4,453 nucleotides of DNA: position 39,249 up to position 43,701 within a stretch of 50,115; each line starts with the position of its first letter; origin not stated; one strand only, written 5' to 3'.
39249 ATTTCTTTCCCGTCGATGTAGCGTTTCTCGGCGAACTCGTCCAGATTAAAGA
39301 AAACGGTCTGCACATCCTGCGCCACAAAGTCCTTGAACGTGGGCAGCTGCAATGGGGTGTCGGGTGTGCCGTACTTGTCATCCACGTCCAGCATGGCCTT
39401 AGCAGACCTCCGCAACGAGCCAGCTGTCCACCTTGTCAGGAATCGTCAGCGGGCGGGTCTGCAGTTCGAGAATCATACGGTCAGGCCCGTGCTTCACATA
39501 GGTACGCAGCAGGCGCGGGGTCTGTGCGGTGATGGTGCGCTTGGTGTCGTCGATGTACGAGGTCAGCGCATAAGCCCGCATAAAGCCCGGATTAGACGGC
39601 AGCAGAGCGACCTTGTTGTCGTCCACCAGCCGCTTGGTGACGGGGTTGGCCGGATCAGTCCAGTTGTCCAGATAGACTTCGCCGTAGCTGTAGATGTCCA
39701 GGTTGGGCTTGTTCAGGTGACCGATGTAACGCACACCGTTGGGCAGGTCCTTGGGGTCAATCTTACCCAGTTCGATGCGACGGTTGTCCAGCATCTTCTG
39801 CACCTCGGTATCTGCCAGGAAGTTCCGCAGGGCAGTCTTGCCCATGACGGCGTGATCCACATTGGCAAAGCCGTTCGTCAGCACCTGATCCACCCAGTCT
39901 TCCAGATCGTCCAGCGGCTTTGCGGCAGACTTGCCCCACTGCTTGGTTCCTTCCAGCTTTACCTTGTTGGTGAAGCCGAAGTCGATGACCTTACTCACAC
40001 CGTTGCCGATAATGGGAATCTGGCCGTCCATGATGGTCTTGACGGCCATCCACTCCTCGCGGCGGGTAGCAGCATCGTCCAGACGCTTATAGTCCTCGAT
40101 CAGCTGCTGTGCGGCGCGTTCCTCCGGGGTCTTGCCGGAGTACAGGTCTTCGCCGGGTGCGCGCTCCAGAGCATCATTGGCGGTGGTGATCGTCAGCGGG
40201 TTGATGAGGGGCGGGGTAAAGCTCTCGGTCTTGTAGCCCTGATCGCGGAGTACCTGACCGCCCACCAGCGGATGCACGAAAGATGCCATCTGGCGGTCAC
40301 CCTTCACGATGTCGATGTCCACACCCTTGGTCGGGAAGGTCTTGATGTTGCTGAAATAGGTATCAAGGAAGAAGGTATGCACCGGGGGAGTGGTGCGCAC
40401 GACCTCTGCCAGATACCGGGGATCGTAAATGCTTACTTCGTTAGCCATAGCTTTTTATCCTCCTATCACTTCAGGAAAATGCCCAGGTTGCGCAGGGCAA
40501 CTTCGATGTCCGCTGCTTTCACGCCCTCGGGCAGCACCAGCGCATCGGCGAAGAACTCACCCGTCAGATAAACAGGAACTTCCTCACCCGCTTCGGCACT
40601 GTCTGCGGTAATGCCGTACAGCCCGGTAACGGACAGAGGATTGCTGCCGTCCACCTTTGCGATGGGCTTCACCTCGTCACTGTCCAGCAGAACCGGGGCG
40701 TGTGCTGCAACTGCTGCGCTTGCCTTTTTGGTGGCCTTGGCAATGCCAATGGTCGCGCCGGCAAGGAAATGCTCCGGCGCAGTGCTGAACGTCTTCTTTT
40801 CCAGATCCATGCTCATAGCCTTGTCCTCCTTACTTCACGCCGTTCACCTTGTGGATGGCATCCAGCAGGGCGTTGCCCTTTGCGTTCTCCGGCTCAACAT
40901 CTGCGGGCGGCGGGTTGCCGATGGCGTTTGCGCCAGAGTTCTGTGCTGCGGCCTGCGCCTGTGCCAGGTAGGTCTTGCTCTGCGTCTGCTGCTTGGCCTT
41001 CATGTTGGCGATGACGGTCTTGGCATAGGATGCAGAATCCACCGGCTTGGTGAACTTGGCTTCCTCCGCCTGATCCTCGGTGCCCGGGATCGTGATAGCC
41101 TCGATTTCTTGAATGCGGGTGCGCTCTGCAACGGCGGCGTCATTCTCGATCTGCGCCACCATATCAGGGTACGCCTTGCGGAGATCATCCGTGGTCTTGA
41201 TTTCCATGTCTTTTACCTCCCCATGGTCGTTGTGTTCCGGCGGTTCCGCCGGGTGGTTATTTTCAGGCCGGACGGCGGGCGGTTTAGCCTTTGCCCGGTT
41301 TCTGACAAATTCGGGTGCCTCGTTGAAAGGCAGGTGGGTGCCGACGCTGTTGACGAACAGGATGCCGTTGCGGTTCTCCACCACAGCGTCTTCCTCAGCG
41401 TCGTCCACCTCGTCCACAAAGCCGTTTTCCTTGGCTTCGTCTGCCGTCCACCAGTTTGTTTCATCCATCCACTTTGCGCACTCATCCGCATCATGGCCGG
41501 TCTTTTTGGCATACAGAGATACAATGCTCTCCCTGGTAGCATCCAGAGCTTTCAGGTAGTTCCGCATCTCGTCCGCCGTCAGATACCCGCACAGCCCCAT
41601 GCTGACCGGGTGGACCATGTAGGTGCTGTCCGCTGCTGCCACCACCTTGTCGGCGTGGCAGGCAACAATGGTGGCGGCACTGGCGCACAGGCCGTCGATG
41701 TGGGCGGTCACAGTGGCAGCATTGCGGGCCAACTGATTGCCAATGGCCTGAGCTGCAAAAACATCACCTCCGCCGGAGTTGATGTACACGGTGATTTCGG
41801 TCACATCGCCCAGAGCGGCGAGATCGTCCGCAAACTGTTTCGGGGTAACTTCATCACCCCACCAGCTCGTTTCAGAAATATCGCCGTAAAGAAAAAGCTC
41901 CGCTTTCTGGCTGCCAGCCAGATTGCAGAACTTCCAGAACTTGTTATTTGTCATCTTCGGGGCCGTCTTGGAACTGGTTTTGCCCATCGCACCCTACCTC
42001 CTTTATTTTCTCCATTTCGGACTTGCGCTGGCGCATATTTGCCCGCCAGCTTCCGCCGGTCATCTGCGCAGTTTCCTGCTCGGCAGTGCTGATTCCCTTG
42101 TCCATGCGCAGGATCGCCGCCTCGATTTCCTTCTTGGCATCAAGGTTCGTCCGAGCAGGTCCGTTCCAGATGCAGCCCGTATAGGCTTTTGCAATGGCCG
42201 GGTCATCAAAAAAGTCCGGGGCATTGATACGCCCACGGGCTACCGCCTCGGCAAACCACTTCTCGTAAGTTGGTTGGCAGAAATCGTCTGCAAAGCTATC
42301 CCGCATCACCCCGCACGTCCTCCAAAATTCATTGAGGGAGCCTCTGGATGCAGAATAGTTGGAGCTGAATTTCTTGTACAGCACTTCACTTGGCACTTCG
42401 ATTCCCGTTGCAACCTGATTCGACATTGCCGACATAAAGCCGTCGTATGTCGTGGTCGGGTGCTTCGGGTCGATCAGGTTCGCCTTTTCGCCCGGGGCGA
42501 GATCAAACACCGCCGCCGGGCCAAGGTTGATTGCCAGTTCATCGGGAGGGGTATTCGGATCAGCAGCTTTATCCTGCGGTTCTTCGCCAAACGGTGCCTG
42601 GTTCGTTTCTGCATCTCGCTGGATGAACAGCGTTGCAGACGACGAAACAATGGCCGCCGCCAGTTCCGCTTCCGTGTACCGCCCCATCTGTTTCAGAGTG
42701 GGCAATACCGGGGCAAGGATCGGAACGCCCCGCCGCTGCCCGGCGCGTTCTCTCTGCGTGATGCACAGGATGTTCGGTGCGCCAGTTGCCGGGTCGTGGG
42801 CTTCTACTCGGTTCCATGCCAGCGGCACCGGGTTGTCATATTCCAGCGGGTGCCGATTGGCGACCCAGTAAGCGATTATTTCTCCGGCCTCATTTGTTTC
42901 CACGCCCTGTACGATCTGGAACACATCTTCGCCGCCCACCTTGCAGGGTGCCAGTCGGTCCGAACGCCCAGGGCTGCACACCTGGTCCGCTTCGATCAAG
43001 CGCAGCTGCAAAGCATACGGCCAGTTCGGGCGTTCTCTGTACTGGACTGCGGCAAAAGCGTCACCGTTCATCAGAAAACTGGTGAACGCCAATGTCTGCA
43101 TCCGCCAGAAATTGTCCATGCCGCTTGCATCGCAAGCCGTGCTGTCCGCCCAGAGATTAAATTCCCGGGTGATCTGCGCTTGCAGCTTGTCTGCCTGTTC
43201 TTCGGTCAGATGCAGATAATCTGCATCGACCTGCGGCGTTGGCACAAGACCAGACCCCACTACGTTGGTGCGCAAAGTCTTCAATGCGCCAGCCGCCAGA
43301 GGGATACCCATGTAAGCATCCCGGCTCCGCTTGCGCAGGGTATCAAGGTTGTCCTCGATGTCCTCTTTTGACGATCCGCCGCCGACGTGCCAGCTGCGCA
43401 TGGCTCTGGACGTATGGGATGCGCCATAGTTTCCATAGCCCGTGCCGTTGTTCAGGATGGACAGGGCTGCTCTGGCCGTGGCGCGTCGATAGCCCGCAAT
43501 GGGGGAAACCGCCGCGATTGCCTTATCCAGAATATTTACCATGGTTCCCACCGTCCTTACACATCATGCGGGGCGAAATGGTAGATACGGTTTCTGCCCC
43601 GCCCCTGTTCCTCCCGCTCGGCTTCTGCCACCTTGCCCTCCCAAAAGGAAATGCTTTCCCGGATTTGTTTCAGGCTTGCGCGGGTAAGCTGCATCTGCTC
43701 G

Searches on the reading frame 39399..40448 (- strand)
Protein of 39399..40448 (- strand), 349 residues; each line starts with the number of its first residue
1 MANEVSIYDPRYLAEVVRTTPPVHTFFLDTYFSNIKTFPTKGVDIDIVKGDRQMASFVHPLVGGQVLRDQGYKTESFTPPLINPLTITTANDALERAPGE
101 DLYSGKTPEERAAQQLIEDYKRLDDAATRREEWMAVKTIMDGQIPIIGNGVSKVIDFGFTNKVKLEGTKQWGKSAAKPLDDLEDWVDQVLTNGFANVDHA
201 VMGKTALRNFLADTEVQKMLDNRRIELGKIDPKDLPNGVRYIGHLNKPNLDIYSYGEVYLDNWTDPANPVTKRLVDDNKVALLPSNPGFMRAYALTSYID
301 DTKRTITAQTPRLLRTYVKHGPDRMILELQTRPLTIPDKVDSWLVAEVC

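Call 19: search_protein_families(library=phrogs, proteins=[window:39399-40448:-], max_evalue=0.00001)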
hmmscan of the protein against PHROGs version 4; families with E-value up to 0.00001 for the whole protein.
window:39399-40448:- (349 aa): 5 families
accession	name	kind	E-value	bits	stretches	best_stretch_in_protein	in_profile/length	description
phrog_29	-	head and packaging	2.1e-70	239.1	1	2-348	23-358/439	major head protein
phrog_6281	-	unknown function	7.9e-35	121.4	1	8-160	4-157/209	-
phrog_2353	-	head and packaging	5.8e-26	92.2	1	24-244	20-244/481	major head protein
phrog_6020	-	head and packaging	1.7e-22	80.5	1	22-348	18-340/473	major head protein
phrog_18489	-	unknown function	3.7e-07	31.3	1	14-86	9-84/151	-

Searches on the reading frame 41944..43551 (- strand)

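Call 19: search_protein_families(library=phrogs, proteins=[window:41944-43551:-], max_evalue=0.00001)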
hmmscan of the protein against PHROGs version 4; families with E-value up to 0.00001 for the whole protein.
window:41944-43551:- (535 aa): 2 families
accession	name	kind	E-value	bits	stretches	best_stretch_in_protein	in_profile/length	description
phrog_21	-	head and packaging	1.9e-116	391.4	1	5-525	8-506/1362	portal protein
phrog_537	-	head and packaging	3.1e-38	132.2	1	337-520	22-203/233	portal protein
